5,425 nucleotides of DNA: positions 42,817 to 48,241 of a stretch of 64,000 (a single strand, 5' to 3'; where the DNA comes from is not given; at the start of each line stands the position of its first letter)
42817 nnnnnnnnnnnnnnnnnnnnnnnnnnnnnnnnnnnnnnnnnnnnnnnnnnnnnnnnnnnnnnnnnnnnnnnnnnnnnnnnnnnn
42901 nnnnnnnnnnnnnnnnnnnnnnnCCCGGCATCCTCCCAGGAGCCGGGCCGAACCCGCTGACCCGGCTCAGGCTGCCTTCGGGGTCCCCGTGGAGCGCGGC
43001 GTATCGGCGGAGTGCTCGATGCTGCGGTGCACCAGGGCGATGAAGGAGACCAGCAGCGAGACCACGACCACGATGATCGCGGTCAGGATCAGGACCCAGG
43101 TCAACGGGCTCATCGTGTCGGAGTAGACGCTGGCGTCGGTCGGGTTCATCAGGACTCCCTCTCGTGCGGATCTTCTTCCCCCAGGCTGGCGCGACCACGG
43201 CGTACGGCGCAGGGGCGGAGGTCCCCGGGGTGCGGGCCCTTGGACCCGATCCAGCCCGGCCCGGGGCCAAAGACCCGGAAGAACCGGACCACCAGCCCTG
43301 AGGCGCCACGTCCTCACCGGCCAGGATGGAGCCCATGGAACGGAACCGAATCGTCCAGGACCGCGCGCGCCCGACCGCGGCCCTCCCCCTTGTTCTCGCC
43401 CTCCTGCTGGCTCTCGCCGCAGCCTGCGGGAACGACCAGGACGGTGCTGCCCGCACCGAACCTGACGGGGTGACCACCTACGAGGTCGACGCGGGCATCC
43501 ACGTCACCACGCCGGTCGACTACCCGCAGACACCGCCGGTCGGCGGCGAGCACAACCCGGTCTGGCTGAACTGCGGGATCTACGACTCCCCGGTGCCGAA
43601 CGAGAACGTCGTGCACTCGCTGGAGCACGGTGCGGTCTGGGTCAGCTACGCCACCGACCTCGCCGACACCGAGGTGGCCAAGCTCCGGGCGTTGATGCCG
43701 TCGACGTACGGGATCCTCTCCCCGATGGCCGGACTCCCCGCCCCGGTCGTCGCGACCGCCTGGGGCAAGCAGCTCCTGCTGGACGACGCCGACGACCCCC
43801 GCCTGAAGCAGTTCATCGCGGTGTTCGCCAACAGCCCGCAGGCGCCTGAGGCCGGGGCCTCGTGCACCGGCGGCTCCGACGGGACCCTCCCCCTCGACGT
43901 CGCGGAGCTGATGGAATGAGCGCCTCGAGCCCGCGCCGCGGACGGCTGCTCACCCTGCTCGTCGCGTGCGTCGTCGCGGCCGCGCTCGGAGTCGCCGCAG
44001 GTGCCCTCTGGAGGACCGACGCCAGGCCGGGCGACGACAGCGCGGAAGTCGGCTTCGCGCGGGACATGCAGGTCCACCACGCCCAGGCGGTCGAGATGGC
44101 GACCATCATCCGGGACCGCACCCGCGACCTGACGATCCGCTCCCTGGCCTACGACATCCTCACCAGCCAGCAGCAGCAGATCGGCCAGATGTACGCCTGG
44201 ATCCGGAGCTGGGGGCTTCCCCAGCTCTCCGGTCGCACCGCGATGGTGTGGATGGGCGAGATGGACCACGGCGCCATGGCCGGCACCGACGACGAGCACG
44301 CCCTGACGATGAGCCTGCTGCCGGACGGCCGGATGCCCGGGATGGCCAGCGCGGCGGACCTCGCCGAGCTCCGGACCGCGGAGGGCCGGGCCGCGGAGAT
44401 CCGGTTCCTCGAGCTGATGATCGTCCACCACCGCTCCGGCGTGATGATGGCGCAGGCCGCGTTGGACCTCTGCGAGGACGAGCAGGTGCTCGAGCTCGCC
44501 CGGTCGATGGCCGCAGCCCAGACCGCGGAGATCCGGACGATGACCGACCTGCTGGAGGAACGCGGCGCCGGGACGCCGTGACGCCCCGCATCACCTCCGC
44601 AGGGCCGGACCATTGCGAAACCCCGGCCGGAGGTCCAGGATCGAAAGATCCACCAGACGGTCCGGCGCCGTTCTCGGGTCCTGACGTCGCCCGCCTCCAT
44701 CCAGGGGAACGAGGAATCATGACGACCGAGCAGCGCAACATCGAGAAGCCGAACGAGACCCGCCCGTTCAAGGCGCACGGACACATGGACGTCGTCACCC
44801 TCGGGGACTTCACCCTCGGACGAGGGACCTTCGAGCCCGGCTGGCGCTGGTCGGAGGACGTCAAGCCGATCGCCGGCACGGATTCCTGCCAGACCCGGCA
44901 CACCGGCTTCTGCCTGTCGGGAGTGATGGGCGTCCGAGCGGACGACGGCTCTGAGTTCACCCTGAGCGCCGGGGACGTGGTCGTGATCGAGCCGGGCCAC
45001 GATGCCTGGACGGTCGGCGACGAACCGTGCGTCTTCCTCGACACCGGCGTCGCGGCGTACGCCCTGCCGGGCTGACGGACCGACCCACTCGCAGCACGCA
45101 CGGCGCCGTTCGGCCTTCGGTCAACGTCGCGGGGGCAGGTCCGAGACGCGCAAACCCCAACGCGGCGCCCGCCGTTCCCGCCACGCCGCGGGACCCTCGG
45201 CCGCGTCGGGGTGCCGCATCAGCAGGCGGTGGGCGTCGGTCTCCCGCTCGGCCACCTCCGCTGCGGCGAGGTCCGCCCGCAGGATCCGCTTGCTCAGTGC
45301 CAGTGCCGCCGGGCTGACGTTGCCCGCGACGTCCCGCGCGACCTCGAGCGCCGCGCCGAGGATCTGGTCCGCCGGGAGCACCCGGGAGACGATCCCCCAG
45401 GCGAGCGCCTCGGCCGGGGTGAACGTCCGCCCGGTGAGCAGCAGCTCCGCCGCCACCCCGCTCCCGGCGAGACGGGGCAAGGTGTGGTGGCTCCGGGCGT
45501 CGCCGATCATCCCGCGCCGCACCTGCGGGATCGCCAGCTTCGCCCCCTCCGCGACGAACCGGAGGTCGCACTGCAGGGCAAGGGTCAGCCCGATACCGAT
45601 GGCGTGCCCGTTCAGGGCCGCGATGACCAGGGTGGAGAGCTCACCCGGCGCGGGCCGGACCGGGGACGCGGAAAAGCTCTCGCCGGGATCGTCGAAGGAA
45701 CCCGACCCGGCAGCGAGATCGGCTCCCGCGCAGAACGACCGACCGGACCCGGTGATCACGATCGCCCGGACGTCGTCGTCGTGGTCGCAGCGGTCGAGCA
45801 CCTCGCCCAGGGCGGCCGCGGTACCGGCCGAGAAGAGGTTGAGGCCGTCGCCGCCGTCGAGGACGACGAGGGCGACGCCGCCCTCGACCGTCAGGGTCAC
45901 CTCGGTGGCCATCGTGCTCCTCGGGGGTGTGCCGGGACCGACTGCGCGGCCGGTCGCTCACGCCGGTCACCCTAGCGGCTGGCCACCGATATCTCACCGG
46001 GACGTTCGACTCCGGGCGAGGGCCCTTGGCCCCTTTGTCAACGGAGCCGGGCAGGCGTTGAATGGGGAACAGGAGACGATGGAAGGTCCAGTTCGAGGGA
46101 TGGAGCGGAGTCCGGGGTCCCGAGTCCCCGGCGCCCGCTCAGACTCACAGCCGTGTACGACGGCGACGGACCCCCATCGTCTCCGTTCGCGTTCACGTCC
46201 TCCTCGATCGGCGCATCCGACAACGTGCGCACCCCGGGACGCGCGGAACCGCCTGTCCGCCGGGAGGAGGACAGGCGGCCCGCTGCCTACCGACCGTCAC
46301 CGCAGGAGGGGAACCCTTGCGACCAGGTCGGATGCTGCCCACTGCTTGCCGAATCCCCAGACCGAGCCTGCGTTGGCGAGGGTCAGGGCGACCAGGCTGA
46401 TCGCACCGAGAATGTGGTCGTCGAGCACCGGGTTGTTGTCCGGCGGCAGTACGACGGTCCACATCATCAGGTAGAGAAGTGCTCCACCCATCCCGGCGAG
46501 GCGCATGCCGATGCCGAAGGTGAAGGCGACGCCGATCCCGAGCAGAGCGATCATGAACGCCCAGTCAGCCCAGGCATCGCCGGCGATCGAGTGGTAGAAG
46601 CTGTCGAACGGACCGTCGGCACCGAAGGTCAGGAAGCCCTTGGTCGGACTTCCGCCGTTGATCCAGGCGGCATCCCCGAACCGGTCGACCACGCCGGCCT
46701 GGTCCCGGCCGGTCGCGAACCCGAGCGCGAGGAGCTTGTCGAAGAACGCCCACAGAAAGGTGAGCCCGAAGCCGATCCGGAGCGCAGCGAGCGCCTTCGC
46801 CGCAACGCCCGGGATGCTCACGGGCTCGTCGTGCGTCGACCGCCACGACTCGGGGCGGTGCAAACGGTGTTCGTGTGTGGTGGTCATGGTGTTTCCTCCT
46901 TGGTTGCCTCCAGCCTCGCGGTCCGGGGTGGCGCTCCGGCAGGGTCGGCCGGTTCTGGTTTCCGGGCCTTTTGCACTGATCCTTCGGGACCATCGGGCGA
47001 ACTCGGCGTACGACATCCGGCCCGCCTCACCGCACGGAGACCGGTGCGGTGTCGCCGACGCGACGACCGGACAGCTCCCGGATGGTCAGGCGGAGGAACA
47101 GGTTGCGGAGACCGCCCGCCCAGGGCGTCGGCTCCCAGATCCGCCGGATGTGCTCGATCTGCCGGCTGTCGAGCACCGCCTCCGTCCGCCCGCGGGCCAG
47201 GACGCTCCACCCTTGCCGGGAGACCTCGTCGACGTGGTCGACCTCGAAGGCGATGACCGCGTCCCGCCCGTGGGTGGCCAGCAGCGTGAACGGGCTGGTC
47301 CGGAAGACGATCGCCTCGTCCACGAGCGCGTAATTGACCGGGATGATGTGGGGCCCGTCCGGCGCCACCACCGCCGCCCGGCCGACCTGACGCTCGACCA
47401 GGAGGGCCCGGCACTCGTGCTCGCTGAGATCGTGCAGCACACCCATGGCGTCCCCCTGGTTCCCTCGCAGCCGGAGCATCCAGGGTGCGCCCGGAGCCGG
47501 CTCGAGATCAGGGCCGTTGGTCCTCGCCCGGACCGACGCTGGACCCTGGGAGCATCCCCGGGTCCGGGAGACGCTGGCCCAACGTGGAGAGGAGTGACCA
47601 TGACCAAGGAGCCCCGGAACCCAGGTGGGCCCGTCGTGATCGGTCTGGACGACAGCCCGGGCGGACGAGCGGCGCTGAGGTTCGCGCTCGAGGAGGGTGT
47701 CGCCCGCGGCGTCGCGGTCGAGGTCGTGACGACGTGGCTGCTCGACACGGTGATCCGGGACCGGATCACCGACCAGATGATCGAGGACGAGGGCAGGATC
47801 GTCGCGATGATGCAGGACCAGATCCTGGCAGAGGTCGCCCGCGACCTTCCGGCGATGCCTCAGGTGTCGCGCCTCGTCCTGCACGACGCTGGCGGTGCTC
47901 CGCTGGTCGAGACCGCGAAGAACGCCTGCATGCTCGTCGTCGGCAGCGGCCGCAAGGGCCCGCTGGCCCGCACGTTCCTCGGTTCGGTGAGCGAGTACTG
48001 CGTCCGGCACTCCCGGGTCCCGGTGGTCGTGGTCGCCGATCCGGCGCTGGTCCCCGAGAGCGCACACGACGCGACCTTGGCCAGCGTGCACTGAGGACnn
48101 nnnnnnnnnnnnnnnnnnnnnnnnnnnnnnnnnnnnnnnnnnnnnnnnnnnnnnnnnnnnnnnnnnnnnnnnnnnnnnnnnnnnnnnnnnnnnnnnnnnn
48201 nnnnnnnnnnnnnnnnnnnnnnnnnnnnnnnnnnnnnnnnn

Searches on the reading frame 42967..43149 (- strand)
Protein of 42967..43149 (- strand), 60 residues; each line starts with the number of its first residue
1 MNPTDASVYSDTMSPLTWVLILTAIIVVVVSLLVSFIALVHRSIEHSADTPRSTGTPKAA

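Call 3: search_protein_families(library=pfam, proteins=[window:42967-43149:-])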
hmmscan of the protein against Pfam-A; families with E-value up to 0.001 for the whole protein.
window:42967-43149:- (60 aa): 0 families

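Call 64: find_homologous_proteins(query=window:42967-43149:-, max_evalue=0.001)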
Query window:42967-43149:- (60 aa): 8 proteins with E <= 0.001 among 8 candidates.
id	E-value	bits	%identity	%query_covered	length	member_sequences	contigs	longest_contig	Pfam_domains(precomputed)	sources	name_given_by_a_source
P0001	3.2e-21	91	91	90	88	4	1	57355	-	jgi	-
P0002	5.5e-21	90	96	78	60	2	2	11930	-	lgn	-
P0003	1.1e-17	80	77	87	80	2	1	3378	-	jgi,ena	-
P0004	8.7e-17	77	77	87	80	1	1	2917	-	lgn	-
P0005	1.1e-16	77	74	88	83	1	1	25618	-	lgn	-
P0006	7.2e-15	71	68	88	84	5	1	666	-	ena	-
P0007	2.7e-14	70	68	88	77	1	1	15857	-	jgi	jgi:hypothetical protein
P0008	8.1e-12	62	60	87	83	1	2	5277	-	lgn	-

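Call 65: find_encoding_contigs(protein=P0001, flank=4000, max_places=3)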
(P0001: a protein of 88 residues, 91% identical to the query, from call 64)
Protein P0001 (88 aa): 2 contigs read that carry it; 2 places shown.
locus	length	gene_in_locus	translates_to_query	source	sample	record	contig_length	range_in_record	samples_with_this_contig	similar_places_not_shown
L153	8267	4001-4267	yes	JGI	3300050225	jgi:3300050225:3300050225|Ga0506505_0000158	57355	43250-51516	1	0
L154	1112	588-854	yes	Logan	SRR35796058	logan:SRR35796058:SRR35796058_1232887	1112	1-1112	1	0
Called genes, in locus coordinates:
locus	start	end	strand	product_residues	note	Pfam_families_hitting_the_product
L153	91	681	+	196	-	-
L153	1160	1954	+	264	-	PF00378:ECH_1, PF16113:ECH_2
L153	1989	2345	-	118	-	PF05899:Cupin_3 (faint), PF07883:Cupin_2 (weak)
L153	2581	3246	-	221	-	PF03713:DUF305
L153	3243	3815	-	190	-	PF11303:DUF3105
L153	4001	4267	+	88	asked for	-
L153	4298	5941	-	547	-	PF00916:Sulfate_transp, PF01740:STAS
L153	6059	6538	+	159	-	PF01668:SmpB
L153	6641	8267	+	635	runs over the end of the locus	PF01435:Peptidase_M48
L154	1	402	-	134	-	?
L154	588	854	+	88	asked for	-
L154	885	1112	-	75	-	?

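Call 66: find_encoding_contigs(protein=P0005, flank=4000, max_places=3)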
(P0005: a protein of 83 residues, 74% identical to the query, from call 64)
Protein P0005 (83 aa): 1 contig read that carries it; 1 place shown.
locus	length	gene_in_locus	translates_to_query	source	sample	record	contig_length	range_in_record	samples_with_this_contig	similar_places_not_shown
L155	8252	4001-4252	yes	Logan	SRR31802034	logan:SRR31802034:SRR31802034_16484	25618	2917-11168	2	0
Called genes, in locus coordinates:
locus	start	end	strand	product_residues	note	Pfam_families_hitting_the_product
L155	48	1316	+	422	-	PF02720:DUF222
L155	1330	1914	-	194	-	-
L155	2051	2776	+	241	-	PF00072:Response_reg, PF00486:Trans_reg_C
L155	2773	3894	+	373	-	PF00512:HisKA, PF02518:HATPase_c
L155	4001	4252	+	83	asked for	-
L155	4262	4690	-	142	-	-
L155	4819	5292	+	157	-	-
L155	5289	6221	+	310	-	PF02424:ApbE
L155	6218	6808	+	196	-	-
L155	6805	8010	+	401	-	PF01512:Complex1_51K, PF10589:NADH_4Fe-4S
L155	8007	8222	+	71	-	PF13459:Fer4_15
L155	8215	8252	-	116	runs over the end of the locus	PF02482:Ribosomal_S30AE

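Call 67: find_encoding_contigs(protein=P0007, flank=4000, max_places=3)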
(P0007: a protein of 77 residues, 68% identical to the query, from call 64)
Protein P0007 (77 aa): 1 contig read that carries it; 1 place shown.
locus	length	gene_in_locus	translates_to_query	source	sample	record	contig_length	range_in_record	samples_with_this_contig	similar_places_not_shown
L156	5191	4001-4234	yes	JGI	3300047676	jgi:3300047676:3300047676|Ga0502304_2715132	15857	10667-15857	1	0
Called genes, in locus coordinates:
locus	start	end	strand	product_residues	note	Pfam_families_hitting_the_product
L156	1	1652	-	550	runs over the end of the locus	PF00501:AMP-binding, PF23562:AMP-binding_C_3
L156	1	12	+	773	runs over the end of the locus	PF08446:PAS_2, PF01590:GAF, PF00360:PHY, PF07228:SpoIIE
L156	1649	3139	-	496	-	PF00989:PAS (weak), PF08448:PAS_4, PF13426:PAS_9 (faint), PF00989:PAS (weak), PF08447:PAS_3, PF00512:HisKA, PF02518:HATPase_c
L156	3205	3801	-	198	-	-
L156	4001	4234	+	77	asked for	-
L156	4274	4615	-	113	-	PF02482:Ribosomal_S30AE (weak)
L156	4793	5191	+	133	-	?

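Call 78: search_protein_families(library=pfam, proteins=[L155:4262-4690:-, L156:4274-4615:-, L153:4298-5941:-, L153:6641-8266:+], max_evalue=1)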
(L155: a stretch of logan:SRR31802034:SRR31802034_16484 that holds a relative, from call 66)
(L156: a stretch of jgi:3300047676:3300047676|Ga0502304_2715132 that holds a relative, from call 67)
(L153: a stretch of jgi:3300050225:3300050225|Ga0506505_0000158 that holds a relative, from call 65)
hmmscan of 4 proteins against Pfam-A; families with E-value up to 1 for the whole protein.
L155:4262-4690:- (142 aa): 0 families

L156:4274-4615:- (113 aa): 1 family
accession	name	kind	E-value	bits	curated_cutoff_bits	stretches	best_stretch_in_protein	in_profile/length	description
PF02482.25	Ribosomal_S30AE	-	8.3e-06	26.9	23.7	1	21-103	13-87/88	Sigma 54 modulation protein / S30EA ribosomal protein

L153:4298-5941:- (547 aa): 2 families
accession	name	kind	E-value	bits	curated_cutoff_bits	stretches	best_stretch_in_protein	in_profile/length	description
PF00916.26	Sulfate_transp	-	2.4e-83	280.5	23.2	1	10-375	1-380/380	Sulfate permease family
PF01740.26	STAS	-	4.5e-16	59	22.6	1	427-533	2-103/106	STAS domain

L153:6641-8266:+ (542 aa): 3 families
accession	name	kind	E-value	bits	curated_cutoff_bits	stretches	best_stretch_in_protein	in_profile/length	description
PF01435.24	Peptidase_M48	-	2.1e-17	64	20.3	1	82-311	2-185/186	Peptidase family M48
PF06687.17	SUR7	-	0.23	11.5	29.6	1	5-65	105-165/201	SUR7/PalI family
PF23858.1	DUF7220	-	0.88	10.4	28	0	21-67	16-62/70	Family of unknown function (DUF7220)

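Call 90: find_encoding_contigs(protein=P0002, flank=4000, max_places=3)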
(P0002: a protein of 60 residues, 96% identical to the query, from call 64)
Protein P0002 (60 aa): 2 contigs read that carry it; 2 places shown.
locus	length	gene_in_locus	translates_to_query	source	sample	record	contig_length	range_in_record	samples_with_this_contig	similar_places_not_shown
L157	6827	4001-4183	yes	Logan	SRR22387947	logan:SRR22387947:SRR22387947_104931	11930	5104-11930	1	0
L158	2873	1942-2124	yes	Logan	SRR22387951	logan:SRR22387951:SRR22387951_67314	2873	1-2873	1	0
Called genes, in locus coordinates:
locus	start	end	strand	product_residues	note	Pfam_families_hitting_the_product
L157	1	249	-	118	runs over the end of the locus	PF05899:Cupin_3 (weak), PF07883:Cupin_2 (weak)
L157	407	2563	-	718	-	PF00353:HemolysinCabind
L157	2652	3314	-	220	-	PF03713:DUF305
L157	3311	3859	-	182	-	PF11303:DUF3105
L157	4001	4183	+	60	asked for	-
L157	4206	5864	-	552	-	PF00916:Sulfate_transp, PF01740:STAS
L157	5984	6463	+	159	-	PF01668:SmpB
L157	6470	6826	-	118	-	?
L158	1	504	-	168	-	?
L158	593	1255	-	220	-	PF03713:DUF305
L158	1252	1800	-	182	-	PF11303:DUF3105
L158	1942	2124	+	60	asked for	-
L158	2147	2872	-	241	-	?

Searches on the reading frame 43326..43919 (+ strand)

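Call 3: search_protein_families(library=pfam, proteins=[window:43326-43919:+])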
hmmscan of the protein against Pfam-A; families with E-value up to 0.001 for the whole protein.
window:43326-43919:+ (197 aa): 1 family
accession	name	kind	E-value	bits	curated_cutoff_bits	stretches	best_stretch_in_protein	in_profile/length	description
PF11303.13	DUF3105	-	1.3e-44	151.8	25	1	59-182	1-130/130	Protein of unknown function (DUF3105)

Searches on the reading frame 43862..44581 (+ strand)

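Call 3: search_protein_families(library=pfam, proteins=[window:43862-44581:+])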
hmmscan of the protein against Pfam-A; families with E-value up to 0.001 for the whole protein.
window:43862-44581:+ (239 aa): 1 family
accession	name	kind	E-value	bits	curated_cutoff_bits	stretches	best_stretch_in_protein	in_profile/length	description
PF03713.19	DUF305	-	5.1e-43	147.2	27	1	62-231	1-151/151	Domain of unknown function (DUF305)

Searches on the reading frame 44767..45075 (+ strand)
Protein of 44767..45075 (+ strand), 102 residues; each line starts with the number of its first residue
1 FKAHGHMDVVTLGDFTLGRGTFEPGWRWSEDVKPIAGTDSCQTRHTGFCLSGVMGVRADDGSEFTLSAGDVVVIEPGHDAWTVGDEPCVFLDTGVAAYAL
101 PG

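Call 21: search_protein_families(library=pfam, proteins=[window:44767-45075:+])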
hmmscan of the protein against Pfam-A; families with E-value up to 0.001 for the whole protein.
window:44767-45075:+ (102 aa): 3 families
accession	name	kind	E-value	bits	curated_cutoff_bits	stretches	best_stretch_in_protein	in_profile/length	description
PF07883.17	Cupin_2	-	3.8e-07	30.2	27.2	1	45-93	20-69/70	Cupin domain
PF05899.18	Cupin_3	-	1.9e-06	27.9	23.5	1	45-80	27-62/74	EutQ-like cupin domain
PF14525.12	AraC_binding_2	-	0.00071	19.8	27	1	4-79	23-90/173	AraC-binding-like domain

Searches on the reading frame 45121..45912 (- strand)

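Call 21: search_protein_families(library=pfam, proteins=[window:45121-45912:-])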
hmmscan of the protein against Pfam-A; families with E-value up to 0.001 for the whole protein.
window:45121-45912:- (263 aa): 2 families
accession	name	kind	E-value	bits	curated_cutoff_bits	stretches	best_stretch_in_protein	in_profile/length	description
PF00378.25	ECH_1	-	9.4e-45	153.3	27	1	10-253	3-249/251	Enoyl-CoA hydratase/isomerase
PF16113.10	ECH_2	-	6.1e-23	82.3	27.2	1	15-184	3-177/335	Enoyl-CoA hydratase/isomerase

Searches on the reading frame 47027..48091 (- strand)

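Call 21: search_protein_families(library=pfam, proteins=[window:47027-48091:-])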
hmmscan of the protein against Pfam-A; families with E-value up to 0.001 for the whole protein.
window:47027-48091:- (354 aa): 1 family
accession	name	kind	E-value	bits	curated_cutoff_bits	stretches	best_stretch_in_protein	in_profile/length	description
PF12900.13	Pyridox_ox_2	-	2.2e-23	83.2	27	1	224-344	2-140/140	Pyridoxamine 5'-phosphate oxidase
